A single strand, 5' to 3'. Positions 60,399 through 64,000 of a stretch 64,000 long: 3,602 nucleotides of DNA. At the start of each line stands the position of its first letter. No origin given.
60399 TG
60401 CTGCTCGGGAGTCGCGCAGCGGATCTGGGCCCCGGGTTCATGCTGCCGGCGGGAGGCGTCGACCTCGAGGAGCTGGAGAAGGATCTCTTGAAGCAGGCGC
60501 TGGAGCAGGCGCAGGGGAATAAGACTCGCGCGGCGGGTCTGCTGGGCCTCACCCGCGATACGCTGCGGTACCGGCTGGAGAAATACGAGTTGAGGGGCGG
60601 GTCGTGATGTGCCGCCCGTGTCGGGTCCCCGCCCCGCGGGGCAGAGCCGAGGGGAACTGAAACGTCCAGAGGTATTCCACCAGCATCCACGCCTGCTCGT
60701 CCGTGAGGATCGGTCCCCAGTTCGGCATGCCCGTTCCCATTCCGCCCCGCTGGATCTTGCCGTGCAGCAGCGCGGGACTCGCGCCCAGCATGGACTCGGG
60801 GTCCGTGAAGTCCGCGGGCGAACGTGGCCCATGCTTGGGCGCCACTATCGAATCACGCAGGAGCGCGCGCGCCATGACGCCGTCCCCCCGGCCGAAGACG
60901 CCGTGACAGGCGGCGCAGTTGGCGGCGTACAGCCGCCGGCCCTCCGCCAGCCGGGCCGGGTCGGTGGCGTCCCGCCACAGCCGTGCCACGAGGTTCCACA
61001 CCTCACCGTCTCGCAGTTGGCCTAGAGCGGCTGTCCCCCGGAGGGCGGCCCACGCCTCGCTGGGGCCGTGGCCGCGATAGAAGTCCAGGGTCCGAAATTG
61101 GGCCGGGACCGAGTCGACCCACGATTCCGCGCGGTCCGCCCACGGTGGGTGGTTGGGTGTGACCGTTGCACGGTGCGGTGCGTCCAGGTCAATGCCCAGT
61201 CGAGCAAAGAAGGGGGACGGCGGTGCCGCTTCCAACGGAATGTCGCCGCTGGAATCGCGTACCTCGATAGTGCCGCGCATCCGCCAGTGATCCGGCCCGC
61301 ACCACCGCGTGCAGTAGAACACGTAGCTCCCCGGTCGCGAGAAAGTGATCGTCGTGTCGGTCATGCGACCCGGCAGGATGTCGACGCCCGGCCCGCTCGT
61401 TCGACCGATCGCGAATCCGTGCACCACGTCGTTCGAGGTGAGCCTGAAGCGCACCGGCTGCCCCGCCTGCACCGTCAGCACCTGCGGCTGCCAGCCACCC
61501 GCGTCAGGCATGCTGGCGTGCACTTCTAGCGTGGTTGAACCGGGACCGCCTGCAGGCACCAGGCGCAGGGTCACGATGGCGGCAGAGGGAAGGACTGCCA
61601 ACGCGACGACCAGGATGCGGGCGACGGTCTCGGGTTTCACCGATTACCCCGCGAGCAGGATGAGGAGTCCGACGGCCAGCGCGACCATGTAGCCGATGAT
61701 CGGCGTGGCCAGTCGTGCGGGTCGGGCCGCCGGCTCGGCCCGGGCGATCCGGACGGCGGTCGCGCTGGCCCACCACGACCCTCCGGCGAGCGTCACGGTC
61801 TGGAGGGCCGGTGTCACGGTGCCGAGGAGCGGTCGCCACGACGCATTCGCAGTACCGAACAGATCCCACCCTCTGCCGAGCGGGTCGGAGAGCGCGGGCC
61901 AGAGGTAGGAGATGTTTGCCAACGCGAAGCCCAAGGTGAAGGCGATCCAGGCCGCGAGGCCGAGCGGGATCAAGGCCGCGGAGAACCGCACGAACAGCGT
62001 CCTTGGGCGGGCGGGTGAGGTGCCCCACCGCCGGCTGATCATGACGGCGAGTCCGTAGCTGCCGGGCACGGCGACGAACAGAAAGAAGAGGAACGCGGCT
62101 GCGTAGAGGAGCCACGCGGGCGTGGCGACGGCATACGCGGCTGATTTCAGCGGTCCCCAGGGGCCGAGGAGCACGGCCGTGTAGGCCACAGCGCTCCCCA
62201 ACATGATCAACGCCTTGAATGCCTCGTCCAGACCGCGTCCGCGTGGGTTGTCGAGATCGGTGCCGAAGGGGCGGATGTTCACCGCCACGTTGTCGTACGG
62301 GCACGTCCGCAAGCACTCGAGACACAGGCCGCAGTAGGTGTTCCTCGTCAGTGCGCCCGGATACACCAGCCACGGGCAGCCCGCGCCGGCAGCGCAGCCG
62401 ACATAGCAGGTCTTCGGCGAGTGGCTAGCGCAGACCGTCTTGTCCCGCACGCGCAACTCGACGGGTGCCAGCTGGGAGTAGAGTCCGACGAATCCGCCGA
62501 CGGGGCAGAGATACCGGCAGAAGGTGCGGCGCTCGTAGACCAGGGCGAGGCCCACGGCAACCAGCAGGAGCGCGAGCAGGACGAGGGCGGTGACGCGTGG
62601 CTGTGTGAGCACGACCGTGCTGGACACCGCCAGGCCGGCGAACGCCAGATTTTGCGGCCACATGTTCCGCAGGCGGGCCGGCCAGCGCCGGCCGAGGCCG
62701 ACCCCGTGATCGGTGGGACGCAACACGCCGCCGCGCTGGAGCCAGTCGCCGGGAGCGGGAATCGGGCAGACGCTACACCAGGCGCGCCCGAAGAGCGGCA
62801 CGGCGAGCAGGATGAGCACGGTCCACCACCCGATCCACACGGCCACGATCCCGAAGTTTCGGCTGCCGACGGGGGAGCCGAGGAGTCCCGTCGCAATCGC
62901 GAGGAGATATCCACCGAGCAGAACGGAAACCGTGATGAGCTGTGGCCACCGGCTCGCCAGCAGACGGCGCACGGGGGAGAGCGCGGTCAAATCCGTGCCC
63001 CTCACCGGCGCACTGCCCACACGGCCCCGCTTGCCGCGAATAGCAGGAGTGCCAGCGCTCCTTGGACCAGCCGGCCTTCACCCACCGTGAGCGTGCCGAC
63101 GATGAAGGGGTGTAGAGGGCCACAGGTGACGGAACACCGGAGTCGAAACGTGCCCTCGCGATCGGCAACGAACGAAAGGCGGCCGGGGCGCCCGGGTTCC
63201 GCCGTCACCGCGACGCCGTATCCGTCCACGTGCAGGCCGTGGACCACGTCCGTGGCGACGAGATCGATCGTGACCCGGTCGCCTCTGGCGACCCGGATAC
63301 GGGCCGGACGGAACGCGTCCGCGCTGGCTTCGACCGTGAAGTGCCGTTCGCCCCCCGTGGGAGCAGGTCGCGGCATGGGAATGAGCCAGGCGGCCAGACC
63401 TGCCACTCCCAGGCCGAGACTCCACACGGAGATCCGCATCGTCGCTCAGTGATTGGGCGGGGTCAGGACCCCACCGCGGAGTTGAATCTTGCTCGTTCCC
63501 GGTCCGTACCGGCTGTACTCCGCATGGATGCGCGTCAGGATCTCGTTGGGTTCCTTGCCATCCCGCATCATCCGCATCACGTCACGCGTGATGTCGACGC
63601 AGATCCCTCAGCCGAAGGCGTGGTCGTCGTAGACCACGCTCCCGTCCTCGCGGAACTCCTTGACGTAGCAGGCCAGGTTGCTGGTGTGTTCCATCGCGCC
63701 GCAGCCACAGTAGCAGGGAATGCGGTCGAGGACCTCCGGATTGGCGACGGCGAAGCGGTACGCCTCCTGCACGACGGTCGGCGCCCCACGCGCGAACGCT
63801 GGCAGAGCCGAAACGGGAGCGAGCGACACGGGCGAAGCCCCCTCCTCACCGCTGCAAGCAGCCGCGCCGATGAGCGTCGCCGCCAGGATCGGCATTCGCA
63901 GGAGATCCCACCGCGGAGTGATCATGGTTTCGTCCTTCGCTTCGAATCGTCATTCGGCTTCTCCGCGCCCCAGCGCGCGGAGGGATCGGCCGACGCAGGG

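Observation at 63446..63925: In-frame UGA plus downstream SECIS-like hairpin in a PCYCGC lipoprotein: candidate new selenoprotein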

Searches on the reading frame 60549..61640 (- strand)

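Call 48: search_protein_families(library=pfam, proteins=[window:60549-61640:-], max_evalue=0.01)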
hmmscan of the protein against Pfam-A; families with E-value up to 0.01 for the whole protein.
window:60549-61640:- (363 aa): 4 families
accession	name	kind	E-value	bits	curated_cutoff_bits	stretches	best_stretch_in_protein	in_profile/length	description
PF00034.26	Cytochrom_C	-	1.3e-13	52.5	21.3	1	232-326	2-88/90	Cytochrome c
PF13442.11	Cytochrome_CBB3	-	7.3e-13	49.1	27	1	230-324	2-68/68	Cytochrome C oxidase, cbb3-type, subunit III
PF00116.26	COX2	-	3.7e-09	37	22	1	57-125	50-117/120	Cytochrome C oxidase subunit II, periplasmic domain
PF13473.12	Cupredoxin_1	-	0.00086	19.7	27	1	47-111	29-93/104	Cupredoxin-like domain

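Call 61: search_protein_families(library=ncbifam, proteins=[window:60549-61640:-], max_evalue=0.01)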
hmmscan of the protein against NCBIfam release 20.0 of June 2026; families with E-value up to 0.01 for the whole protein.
window:60549-61640:- (363 aa): 11 families
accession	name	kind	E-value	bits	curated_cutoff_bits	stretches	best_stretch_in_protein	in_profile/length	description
TIGR02866.1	CoxB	equivalog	7e-15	55.1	147.7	1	53-129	118-193/202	cytochrome c oxidase subunit II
TIGR04246.1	nitrous_NosZ_Gp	equivalog_domain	1.4e-09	36.8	625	1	51-128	497-577/578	Sec-dependent nitrous-oxide reductase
NF050117.1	aa3_CtaC_Actin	exception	1.9e-09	37.1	250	1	53-127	159-232/244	aa3-type cytochrome oxidase subunit II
NF041074.2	quin_ox_SoxA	equivalog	2.4e-08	34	110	1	39-127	63-153/154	proton pump complex quinol oxidase subunit SoxA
NF011054.0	PRK14486.1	equivalog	4.6e-08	32.9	447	1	225-325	209-288/294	putative bifunctional cbb3-type cytochrome c oxidase subunit II/cytochrome c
TIGR00782.1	ccoP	equivalog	1.9e-07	30.7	179.95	1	214-326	185-280/285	cytochrome-c oxidase, cbb3-type subunit III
TIGR04244.1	nitrous_NosZ_RR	equivalog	4.3e-05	22.3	625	1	56-127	552-626/627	TAT-dependent nitrous-oxide reductase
NF052460.1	L-NosZ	equivalog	0.00011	20.8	700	1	49-128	389-479/480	clade III lactonase-type nitrous-oxide reductase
TIGR04494.1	c550_PedF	equivalog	0.00029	20.8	122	1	222-326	43-129/133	cytochrome c-550 PedF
NF040606.1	CytoC_perox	subfamily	0.00044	19.6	150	1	225-252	292-319/524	di-heme-cytochrome C peroxidase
NF050122.1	bc1_QcrC_actin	exception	0.00053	19.4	200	1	226-252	36-62/253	cytochrome bc1 complex diheme cytochrome c subunit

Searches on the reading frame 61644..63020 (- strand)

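Call 48: search_protein_families(library=pfam, proteins=[window:61644-63020:-], max_evalue=0.01)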
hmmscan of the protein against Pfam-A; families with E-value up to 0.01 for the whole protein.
window:61644-63020:- (458 aa): 1 family
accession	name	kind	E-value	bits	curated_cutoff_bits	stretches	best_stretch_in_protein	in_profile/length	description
PF12801.12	Fer4_5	-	4.9e-10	39.7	22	2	145-184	2-40/48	4Fe-4S binding domain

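Call 61: search_protein_families(library=ncbifam, proteins=[window:61644-63020:-], max_evalue=0.01)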
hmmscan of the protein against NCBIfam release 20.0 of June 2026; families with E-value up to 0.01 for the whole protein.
window:61644-63020:- (458 aa): 3 families
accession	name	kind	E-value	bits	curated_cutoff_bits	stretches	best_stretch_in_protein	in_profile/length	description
TIGR02163.1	napH_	subfamily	6.3e-06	25.9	213.05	1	150-245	156-251/255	NapH/MauN family ferredoxin-type protein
NF046105.1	TransRegNosR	equivalog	9.7e-05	20.8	1000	1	135-239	570-664/680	transcriptional regulator NosR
NF007013.0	PRK09477.1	equivalog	0.00013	21.1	234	1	149-199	177-228/286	quinol dehydrogenase ferredoxin subunit NapH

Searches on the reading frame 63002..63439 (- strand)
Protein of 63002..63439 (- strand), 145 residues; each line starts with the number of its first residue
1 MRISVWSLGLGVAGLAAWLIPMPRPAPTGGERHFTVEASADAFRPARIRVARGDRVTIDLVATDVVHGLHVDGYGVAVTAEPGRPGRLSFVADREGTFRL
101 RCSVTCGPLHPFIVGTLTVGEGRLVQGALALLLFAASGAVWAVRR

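Call 48: search_protein_families(library=pfam, proteins=[window:63002-63439:-], max_evalue=0.01)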
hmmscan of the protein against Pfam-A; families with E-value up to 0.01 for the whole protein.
window:63002-63439:- (145 aa): 2 families
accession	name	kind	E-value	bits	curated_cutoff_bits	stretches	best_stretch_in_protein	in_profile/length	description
PF00116.26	COX2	-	2.5e-09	37.5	22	1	48-113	48-113/120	Cytochrome C oxidase subunit II, periplasmic domain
PF13473.12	Cupredoxin_1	-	2e-06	28.2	27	1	15-119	4-104/104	Cupredoxin-like domain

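Call 61: search_protein_families(library=ncbifam, proteins=[window:63002-63439:-], max_evalue=0.01)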
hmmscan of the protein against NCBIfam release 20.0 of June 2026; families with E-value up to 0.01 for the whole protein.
window:63002-63439:- (145 aa): 7 families
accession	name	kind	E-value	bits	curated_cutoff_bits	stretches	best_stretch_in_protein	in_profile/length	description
TIGR04246.1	nitrous_NosZ_Gp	equivalog_domain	1e-10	40.5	625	1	41-119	494-576/578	Sec-dependent nitrous-oxide reductase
TIGR02866.1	CoxB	equivalog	6.4e-10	38.9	147.7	1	47-119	119-191/202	cytochrome c oxidase subunit II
TIGR04244.1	nitrous_NosZ_RR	equivalog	4.8e-08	32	625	1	35-114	538-621/627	TAT-dependent nitrous-oxide reductase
NF052460.1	L-NosZ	equivalog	8.9e-08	31.1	700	1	36-119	383-478/480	clade III lactonase-type nitrous-oxide reductase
NF050117.1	aa3_CtaC_Actin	exception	2.2e-06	27.1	250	1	47-112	160-225/244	aa3-type cytochrome oxidase subunit II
TIGR03096.1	nitroso_cyanin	equivalog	0.00046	20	142.85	1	45-118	60-132/135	nitrosocyanin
NF041074.2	quin_ox_SoxA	equivalog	0.0027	17.5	110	1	40-119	71-153/154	proton pump complex quinol oxidase subunit SoxA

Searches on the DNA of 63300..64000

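Call 29: search_rna_families(source=window, start=63300, end=64000, threshold=evalue, max_evalue=10)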
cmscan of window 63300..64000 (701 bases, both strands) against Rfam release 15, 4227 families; matches with E-value up to 10: 1.
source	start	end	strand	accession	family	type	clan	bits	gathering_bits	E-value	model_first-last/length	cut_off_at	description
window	63604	63714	-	RF02038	SPRY4-IT1_1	Gene; lncRNA;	-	12.7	50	7.4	1-91/91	no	SPRY4-IT1 conserved region 1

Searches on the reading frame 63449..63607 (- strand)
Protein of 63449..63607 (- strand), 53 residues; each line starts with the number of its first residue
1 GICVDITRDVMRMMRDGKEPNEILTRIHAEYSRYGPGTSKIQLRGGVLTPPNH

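Call 5: search_protein_families(library=pfam, proteins=[window:63449-63607:-], max_evalue=1)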
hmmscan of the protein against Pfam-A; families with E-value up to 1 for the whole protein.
seq(53 aa): 2 families
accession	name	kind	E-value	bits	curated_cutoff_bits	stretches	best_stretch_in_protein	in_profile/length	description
PF13798.11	PCYCGC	-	0.069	13.5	25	1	1-35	110-145/153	Protein of unknown function with PCYCGC motif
PF03918.19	CcmH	-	0.22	11.2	25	1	3-31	54-82/143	Cytochrome C biogenesis protein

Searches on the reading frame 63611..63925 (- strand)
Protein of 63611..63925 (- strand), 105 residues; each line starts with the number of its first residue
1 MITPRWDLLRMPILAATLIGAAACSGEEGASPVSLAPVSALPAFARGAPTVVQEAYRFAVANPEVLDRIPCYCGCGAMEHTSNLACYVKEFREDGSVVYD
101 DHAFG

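Call 5: search_protein_families(library=pfam, proteins=[window:63611-63925:-], max_evalue=1)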
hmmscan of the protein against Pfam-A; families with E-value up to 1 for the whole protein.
seq(105 aa): 1 family
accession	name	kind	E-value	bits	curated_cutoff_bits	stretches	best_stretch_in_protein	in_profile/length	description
PF13798.11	PCYCGC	-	2.3e-18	67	25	1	36-103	38-106/153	Protein of unknown function with PCYCGC motif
